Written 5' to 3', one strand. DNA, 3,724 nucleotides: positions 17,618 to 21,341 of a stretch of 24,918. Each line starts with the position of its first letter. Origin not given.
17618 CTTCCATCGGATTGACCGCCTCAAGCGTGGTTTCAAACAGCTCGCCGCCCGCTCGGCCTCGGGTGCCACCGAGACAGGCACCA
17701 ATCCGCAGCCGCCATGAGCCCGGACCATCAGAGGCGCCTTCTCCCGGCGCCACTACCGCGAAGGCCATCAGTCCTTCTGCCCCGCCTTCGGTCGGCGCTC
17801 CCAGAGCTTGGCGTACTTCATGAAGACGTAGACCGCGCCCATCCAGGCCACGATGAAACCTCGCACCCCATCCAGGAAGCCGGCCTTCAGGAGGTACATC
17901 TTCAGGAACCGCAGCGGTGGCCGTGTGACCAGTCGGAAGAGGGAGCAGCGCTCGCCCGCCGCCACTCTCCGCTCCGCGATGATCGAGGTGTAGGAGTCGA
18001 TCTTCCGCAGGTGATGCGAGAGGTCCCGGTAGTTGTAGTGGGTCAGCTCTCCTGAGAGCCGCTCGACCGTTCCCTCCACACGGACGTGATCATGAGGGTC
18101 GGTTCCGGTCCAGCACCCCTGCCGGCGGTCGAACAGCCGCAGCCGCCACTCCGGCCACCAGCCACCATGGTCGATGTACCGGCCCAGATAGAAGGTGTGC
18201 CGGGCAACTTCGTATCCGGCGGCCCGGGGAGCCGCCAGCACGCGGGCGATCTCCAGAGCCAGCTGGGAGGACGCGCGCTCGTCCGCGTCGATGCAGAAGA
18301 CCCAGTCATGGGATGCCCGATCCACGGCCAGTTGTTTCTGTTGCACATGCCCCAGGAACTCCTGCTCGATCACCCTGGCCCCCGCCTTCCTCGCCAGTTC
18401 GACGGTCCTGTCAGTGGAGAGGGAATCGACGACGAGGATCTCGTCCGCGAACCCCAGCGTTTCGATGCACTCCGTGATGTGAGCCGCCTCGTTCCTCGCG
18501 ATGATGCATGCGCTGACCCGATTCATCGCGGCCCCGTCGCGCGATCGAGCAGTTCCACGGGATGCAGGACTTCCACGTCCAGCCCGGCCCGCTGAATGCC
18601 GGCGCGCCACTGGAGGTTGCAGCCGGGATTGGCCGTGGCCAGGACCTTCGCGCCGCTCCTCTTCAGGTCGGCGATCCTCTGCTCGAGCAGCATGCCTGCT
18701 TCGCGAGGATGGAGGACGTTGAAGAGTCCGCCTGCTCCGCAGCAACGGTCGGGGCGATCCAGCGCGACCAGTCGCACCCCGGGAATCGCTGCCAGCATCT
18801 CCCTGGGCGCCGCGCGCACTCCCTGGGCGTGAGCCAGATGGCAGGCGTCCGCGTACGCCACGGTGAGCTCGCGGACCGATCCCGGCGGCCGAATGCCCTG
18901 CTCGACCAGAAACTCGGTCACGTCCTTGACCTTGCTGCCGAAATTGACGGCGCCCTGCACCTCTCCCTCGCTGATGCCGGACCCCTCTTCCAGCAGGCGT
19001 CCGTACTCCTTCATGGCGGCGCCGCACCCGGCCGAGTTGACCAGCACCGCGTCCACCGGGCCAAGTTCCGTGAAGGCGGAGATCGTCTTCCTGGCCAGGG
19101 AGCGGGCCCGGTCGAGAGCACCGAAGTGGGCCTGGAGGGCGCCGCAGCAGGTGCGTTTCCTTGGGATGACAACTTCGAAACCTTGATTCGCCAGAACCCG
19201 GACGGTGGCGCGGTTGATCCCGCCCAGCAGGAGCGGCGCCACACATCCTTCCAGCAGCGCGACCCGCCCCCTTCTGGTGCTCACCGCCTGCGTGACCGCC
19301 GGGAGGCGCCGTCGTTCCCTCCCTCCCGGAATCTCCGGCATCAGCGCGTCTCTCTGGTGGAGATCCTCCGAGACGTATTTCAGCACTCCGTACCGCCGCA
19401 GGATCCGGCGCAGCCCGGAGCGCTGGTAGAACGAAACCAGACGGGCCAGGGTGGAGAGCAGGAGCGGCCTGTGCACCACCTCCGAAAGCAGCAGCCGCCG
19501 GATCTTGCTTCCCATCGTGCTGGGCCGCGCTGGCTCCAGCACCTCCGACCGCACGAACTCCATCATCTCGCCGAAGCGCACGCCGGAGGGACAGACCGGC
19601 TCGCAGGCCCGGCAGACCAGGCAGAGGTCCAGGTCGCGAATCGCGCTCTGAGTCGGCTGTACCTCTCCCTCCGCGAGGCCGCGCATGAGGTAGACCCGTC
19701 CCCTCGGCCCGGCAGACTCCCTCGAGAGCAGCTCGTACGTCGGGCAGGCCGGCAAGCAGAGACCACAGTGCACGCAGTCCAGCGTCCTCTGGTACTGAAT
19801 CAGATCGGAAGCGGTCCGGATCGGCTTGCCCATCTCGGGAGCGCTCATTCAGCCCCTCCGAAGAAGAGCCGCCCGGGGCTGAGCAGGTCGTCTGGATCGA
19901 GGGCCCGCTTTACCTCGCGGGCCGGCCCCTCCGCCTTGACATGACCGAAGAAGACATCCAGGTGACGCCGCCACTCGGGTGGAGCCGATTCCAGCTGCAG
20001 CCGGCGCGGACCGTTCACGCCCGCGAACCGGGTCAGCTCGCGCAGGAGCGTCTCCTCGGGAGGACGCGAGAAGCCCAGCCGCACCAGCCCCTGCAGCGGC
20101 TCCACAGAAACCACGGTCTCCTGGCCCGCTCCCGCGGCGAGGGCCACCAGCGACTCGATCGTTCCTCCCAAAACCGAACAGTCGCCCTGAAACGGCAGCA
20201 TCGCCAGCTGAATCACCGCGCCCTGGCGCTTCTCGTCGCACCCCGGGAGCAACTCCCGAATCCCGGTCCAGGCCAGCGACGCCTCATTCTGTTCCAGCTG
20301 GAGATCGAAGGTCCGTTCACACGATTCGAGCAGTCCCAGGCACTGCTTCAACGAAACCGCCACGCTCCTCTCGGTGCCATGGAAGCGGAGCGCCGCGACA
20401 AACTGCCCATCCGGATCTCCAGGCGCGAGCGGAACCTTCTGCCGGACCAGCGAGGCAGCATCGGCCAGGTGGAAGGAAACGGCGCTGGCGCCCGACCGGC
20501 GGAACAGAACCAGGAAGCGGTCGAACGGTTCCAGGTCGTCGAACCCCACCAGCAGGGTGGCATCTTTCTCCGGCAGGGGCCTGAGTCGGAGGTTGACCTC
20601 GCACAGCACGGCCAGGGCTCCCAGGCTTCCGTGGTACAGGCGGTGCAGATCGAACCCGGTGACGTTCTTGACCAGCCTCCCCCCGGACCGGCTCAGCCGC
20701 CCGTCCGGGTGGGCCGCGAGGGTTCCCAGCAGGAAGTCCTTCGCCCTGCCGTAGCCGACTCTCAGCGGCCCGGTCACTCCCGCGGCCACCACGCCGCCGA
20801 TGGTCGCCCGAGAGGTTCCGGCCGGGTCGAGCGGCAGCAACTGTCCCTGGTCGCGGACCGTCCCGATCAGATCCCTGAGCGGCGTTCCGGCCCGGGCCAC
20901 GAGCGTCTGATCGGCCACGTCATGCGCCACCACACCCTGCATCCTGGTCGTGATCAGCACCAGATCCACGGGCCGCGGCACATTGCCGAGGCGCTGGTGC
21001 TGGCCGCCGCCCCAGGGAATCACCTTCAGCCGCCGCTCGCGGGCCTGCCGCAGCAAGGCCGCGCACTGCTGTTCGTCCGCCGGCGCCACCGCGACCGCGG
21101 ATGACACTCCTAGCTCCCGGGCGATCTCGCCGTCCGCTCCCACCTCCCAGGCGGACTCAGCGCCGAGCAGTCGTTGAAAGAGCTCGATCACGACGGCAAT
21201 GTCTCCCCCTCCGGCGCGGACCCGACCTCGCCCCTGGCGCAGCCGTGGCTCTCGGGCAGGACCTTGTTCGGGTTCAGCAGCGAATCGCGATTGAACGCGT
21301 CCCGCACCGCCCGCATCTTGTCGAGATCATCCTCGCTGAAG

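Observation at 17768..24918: Glycolate-oxidase genes translationally coupled to a GT2 glycosyltransferase and a DinG-like helicase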

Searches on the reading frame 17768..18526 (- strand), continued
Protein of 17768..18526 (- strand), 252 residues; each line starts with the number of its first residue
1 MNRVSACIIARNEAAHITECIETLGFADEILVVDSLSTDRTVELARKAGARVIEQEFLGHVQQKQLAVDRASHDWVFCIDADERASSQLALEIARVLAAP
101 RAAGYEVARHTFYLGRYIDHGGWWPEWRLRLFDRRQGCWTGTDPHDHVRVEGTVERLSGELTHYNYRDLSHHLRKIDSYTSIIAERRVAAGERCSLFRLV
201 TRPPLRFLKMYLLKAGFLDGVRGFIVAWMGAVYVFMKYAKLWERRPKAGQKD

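Call 36: search_solved_structures(query=A1, max_evalue=0.01)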
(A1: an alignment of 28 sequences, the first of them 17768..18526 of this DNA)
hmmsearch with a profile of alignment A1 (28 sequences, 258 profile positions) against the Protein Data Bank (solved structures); distinct sequences matched with E-value up to 0.01: 28.
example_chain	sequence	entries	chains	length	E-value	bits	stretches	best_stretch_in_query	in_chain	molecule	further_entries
22ao_A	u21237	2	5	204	7e-23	84.5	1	6-183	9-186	GmaR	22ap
7msp_A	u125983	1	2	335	3.3e-12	49.5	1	4-101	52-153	SPbeta prophage-derived glycosyltransferase SunS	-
7msn_A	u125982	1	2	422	4.6e-12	49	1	4-101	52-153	SPbeta prophage-derived glycosyltransferase SunS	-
7msk_A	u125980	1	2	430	4.7e-11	45.7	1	7-92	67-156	Glyco_trans_2-like domain-containing protein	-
2z86_A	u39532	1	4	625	2.4e-07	33.6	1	7-133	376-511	Chondroitin synthase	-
2z87_A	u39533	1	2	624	2.4e-07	33.6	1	7-133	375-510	Chondroitin synthase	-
5tze_C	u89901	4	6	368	1.1e-06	31.4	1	7-105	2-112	Glycosyl transferase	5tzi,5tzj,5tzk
6p61_A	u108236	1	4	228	2e-06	30.5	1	3-103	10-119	Glycosyltransferase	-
5tz8_A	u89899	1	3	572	2.3e-06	30.3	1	7-105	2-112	Glycosyl transferase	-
9omh_A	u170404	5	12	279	1.4e-05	27.8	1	7-112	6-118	Glycosyltransferase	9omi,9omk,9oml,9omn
9omm_A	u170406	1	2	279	1.4e-05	27.8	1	7-112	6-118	Glycosyltransferase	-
9omj_A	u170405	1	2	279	1.6e-05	27.6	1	7-112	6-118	Glycosyltransferase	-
4y6n_A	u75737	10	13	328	2.1e-05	27.2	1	4-60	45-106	Glucosyl-3-phosphoglycerate synthase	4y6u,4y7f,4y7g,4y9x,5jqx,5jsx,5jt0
3e25_A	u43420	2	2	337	2.1e-05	27.2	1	4-60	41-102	Putative uncharacterized protein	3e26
4ddz_A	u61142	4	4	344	2.2e-05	27.1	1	4-60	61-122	GLUCOSYL-3-PHOSPHOGLYCERATE SYNTHASE (GpgS) | Glucosyl-3-phosphoglycerate synthase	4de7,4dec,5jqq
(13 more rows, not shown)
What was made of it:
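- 17768..18526 (-): Family-2 glycosyltransferase, 252 aa, apparently soluble, with a D80-A-D82-E motif. ATGA overlap with the glcF stop. Nearest solved chain is the GmaR glycosyltransferase domain, E 7e-23, then SunS (call 36).
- Closest known: GmaR, SunS and ThuS type family-2 glycosyltransferases. Same: GmaR's glycosyltransferase domain is the best solved match (E 7e-23 over residues 6-183), followed by SunS (call 36).
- The nearest solved relatives of the GT2 glycosylate proteins or peptides (call 36).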

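Call 57: find_encoding_contigs(protein=P0004, flank=10000, max_places=1)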
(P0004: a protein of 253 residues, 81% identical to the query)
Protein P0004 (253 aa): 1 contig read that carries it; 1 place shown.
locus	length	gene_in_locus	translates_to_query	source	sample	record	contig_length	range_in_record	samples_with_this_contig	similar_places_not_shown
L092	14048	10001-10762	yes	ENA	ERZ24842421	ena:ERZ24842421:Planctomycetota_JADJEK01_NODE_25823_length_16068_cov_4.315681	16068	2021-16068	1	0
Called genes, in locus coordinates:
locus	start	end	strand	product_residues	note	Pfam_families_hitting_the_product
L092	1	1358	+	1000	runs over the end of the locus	-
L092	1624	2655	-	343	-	PF00899:ThiF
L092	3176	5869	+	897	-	PF00330:Aconitase, PF00694:Aconitase_C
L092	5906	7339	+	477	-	PF01565:FAD_binding_4, PF02913:FAD-oxidase_C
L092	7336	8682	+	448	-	PF01565:FAD_binding_4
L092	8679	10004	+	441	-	PF00037:Fer4 (faint), PF12797:Fer4_2 (faint), PF12837:Fer4_6 (faint), PF12838:Fer4_7, PF13183:Fer4_8, PF13484:Fer4_16 (weak), PF13534:Fer4_17, PF02754:CCG, +1 more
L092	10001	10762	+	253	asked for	PF00535:Glycos_transf_2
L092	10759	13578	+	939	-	PF00270:DEAD (weak), PF13307:Helicase_C_2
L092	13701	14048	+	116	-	?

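Call 58: find_encoding_contigs(protein=P0017, flank=10000, max_places=1)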
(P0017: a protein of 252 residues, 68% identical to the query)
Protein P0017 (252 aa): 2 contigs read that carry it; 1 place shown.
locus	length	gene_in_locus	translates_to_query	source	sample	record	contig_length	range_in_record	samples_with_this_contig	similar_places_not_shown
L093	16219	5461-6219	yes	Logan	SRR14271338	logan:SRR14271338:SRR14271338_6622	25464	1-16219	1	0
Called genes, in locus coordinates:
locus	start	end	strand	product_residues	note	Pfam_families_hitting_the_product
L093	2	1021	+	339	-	?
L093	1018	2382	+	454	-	PF01565:FAD_binding_4, PF02913:FAD-oxidase_C (faint)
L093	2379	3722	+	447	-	PF13187:Fer4_9 (faint), PF00037:Fer4 (faint), PF12797:Fer4_2 (faint), PF12838:Fer4_7, PF13183:Fer4_8, PF13484:Fer4_16 (weak), PF13534:Fer4_17, PF02754:CCG, +2 more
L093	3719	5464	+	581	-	PF17899:Peptidase_M61_N, PF05299:Peptidase_M61, PF00595:PDZ (weak), PF13180:PDZ_2 (weak), PF17820:PDZ_6 (weak)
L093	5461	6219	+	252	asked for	PF00535:Glycos_transf_2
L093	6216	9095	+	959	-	PF00270:DEAD (faint), PF13307:Helicase_C_2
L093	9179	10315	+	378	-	-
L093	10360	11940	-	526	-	PF00999:Na_H_Exchanger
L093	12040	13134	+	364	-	PF02690:Na_Pi_cotrans (faint)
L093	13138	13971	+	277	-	PF00582:Usp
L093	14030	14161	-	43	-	PF00468:Ribosomal_L34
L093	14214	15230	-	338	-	PF00849:PseudoU_synth_2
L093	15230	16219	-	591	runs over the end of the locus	-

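Call 59: search_protein_families(library=padloc, proteins=[window:17768-18526:-], max_evalue=0.001)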
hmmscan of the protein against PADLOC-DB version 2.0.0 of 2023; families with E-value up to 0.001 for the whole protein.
window:17768-18526:- (252 aa): 0 families

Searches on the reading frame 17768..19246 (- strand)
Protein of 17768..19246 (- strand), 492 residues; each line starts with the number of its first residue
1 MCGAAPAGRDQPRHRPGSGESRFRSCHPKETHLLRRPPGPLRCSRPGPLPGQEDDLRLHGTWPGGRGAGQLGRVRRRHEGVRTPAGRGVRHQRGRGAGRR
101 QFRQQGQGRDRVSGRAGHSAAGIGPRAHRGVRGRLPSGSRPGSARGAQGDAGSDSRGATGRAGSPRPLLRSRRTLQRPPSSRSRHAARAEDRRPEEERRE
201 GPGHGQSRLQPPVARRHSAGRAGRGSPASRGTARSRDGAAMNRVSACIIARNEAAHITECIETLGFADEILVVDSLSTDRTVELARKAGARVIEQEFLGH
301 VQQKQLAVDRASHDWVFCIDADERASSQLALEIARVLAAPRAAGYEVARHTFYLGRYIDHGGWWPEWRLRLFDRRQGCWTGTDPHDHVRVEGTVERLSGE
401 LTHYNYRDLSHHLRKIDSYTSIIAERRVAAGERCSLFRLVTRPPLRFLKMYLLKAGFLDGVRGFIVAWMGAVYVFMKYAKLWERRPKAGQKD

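Call 4: search_protein_families(library=pfam, proteins=[window:17768-19246:-], max_evalue=0.01)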
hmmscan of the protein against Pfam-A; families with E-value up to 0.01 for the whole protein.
window:17768-19246:- (492 aa): 2 families
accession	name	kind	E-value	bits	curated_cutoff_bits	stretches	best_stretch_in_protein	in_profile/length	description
PF00535.33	Glycos_transf_2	-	1.3e-14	54.9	23.3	1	245-382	1-148/168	Glycosyl transferase family 2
PF13704.12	Glyco_tranf_2_4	-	0.00056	20.8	27.5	1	251-323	1-82/98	Glycosyl transferase family 2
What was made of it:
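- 17768..18526 (-): Pfam Glycos_transf_2 (call 4).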

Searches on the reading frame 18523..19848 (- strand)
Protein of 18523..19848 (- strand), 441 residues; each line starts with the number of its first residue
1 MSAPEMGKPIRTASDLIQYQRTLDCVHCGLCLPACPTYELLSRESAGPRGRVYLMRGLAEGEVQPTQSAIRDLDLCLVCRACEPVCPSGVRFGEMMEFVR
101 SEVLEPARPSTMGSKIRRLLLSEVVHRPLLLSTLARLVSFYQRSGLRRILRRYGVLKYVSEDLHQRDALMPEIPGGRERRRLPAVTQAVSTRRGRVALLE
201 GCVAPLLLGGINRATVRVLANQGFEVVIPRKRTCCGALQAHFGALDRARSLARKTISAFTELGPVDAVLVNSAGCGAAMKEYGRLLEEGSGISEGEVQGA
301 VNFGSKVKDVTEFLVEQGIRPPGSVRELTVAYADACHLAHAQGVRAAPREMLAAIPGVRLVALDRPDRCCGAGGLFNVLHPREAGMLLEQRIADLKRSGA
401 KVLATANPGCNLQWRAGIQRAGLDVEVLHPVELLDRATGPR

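Call 4: search_protein_families(library=pfam, proteins=[window:18523-19848:-], max_evalue=0.01)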
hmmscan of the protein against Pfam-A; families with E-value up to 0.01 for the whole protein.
window:18523-19848:- (441 aa): 13 families
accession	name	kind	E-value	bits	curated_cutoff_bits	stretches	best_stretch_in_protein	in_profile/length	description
PF02754.22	CCG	-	3.1e-27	94.9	20.6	2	330-413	1-83/85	Cysteine-rich domain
PF13183.11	Fer4_8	-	1.4e-11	45.2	27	1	24-90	4-68/68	4Fe-4S dicluster domain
PF13534.11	Fer4_17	-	5.7e-10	40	22.2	1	25-90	2-60/61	4Fe-4S dicluster domain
PF12838.12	Fer4_7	-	2.1e-09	38.2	27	1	25-90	2-52/52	4Fe-4S dicluster domain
PF00037.32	Fer4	-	7.3e-08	32.4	21.1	2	71-90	3-22/24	4Fe-4S binding domain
PF13237.11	Fer4_10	-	2.7e-07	30.9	25.5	0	70-89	3-24/53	4Fe-4S dicluster domain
PF13484.11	Fer4_16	-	1.1e-06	29.7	30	1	25-88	2-65/66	4Fe-4S double cluster binding domain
PF12837.12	Fer4_6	-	4.1e-06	26.9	25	1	72-90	5-23/24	4Fe-4S binding domain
PF12797.12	Fer4_2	-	2.6e-05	24.3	24.5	0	24-37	9-22/22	4Fe-4S binding domain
PF13187.11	Fer4_9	-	6.9e-05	23.2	27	1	24-89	1-50/52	4Fe-4S dicluster domain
PF14697.11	Fer4_21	-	0.00081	19.9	35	0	21-39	37-55/59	4Fe-4S dicluster domain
PF13746.11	Fer4_18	-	0.001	19.7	27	0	14-37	50-73/114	4Fe-4S dicluster domain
PF25160.1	LdpA_Fe-S-bd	-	0.0047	17.1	27.6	0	24-38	27-41/49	LdpA Fe-S cluster-binding domain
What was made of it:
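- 18523..19848 (-): glcF-like Fe-S subunit, 441 aa. ATGA overlap with the glcE stop. Pfam Fer4 dicluster plus two CCG stretches (call 4).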

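Call 12: search_protein_families(library=ncbifam, proteins=[window:18523-19848:-], max_evalue=0.001)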
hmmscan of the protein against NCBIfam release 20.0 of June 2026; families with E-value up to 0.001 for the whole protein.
window:18523-19848:- (441 aa): 20 families
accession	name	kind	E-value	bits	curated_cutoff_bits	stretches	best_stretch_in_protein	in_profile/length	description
NF008434.0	PRK11274.1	equivalog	1.5e-73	248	333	1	24-437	24-406/409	glycolate oxidase subunit GlcF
NF045670.1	quin_L_LdhH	equivalog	1.1e-62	212.3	800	1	18-434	299-705/706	L-lactate dehydrogenase (quinone) large subunit LdhH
NF004898.0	PRK06259.1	equivalog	4.9e-48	164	385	1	13-437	124-487/488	fumarate reductase (CoM/CoB) subunit TfrB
NF008369.0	PRK11168.1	equivalog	4.8e-37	127.8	278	1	23-437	11-398/401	anaerobic glycerol-3-phosphate dehydrogenase subunit C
TIGR03379.1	glycerol3P_GlpC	equivalog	3.3e-21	75.5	279.9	1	24-437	6-395/397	anaerobic glycerol-3-phosphate dehydrogenase subunit GlpC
TIGR03288.1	CoB_CoM_SS_B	equivalog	3.8e-09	36.2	345.15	1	197-417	3-240/290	CoB--CoM heterodisulfide reductase subunit B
NF045663.1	diclust_near_Sec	equivalog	1.9e-08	32.9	530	0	306-397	511-605/759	pyridine nucleotide-disulfide oxidoreductase/dicluster-binding protein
TIGR00273.1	TIGR00273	equivalog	3.8e-08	32.6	444.8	1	18-112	288-381/432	LutB/LldF family L-lactate oxidation iron-sulfur protein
NF045724.1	ferredox_TmcB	equivalog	6.3e-07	28.3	735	1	16-101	36-126/430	electron transfer complex ferredoxin TmcB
NF009226.0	PRK12576.1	equivalog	1.5e-06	27.8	344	1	23-101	154-235/317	succinate dehydrogenase/fumarate reductase iron-sulfur subunit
NF004616.0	PRK05950.1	subfamily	1.7e-06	27.4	228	1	11-105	135-235/238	succinate dehydrogenase iron-sulfur subunit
NF045711.1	sulf_resp_HmcF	equivalog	9.6e-06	24.6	750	0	319-406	327-417/457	sulfate respiration complex iron-sulfur protein HmcF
TIGR00384.1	dhsB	subfamily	3.1e-05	23.6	88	1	10-94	127-216/222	succinate dehydrogenase and fumarate reductase iron-sulfur protein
NF009051.0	PRK12385.1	equivalog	7.6e-05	22.3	333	1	5-50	129-173/244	succinate dehydrogenase/fumarate reductase iron-sulfur subunit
NF058577.1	FdxA_fam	equivalog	0.00013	22.1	65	0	22-37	6-21/52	4Fe-4S ferredoxin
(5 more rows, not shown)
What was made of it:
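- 18523..19848 (-): NCBIfam GlcF 248 bits, cut-off 333 (call 12).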

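Call 55: search_solved_structures(query=window:18523-19848:-, max_evalue=0.00001)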
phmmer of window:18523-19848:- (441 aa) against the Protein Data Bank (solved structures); distinct sequences matched with E-value up to 0.00001: 4.
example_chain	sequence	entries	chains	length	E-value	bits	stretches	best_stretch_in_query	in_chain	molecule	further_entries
5odc_B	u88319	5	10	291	8.7e-07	31.4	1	197-417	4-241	Heterodisulfide reductase, subunit B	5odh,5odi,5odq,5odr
9sfi_C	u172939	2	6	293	2.1e-06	30.2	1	197-418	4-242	H(2)/formate:CoB-CoM heterodisulfide,ferredoxin reductase subunit B2 | Heterodisulfide reductase subunit B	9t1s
8rvv_B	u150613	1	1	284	6.3e-06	28.6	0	196-439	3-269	H(2):CoB-CoM heterodisulfide,ferredoxin reductase subunit B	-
8rvu_b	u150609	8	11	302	8e-06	28.2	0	196-439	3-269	H(2):CoB-CoM heterodisulfide,ferredoxin reductase subunit B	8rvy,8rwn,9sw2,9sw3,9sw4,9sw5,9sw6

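Call 61: find_related_loci(query=A4, collection=metagenome_contigs, flank=10000)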
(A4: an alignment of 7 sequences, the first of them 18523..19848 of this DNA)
Query A4 (441 aa) in metagenome_contigs; peptide patterns used: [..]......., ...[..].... (x = any residue, [..] = any of these).
468 stretches matched a pattern; 309 encode a relative of the query (tblastn E <= 1e-3); the best 80 are kept; 80 distinct loci.
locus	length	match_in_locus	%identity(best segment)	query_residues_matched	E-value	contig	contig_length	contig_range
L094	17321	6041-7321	71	12-438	0e+0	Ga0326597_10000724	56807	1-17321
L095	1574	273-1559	59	10-438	1e-175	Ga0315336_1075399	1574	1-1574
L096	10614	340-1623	51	1-437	1e-123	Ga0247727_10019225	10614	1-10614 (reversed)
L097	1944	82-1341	50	16-437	1e-129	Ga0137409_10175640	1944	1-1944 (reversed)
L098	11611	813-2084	49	12-437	4e-120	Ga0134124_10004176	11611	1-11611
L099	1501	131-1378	48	16-437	8e-130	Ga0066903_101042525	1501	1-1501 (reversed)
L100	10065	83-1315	48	21-437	5e-118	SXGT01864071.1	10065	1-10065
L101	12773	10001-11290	49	3-437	1e-117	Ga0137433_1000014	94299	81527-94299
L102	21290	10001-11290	49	3-437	1e-117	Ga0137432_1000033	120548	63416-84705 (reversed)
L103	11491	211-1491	49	8-437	6e-118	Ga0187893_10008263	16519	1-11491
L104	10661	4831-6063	50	21-437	5e-116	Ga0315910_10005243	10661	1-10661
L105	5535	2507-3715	48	19-437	6e-116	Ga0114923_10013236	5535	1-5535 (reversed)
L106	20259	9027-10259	46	17-441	3e-113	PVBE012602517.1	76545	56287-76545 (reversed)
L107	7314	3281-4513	47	21-437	3e-113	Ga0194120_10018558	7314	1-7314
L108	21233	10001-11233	47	21-437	3e-113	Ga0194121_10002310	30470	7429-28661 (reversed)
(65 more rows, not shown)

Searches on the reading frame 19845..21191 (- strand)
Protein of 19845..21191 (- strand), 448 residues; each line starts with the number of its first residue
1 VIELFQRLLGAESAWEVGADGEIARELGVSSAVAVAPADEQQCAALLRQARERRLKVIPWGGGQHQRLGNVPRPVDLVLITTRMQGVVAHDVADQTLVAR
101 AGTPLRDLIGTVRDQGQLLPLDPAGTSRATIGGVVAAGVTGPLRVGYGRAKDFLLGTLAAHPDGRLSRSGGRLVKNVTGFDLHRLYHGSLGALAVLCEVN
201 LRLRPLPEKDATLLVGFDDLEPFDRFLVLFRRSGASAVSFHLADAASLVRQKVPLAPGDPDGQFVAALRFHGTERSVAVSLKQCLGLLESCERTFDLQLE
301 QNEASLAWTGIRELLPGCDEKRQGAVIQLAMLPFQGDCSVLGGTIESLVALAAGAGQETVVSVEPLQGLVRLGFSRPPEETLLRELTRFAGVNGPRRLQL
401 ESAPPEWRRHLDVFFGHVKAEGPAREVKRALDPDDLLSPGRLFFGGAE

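Call 4: search_protein_families(library=pfam, proteins=[window:19845-21191:-], max_evalue=0.01)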
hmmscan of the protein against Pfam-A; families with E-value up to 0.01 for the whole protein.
window:19845-21191:- (448 aa): 2 families
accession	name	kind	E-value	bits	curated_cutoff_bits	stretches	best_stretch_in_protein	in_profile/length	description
PF01565.28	FAD_binding_4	-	4.1e-25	88.5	26.4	1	32-168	2-137/139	FAD binding domain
PF02913.24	FAD-oxidase_C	-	1.7e-06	28.3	21.2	1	207-351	2-146/248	FAD linked oxidases, C-terminal domain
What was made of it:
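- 19845..21191 (-): glcE-like FAD-binding subunit, 448 aa. GTG start inside a GTGA overlap with the glcD stop. Pfam FAD_binding_4 (call 4).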

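Call 12: search_protein_families(library=ncbifam, proteins=[window:19845-21191:-], max_evalue=0.001)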
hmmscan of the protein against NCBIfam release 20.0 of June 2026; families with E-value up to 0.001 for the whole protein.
window:19845-21191:- (448 aa): 6 families
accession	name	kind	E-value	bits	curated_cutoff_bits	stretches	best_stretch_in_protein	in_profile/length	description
NF008439.0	PRK11282.1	equivalog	2e-40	138.8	284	1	40-313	8-250/358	glycolate oxidase subunit GlcE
TIGR00387.1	glcD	equivalog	1.3e-31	109.9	567.9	1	35-221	2-188/413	glycolate oxidase subunit GlcD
NF008408.0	PRK11230.1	equivalog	1.3e-12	47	897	1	33-224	58-248/499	glycolate oxidase subunit GlcD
NF049975.1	2HglutDHaseYdiJ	equivalog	2.5e-08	32.2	1350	1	39-167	63-190/1018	D-2-hydroxyglutarate dehydrogenase YdiJ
TIGR01679.1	bact_FAD_ox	subfamily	6.3e-07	28.6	292.25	1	32-203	13-172/419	FAD-linked oxidoreductase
TIGR01677.1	pln_FAD_oxido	subfamily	6.5e-07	28.2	383.1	1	76-211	83-219/560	FAD-dependent oxidoreductase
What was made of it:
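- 19845..21191 (-): NCBIfam GlcE 139 bits, cut-off 284 (call 12).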
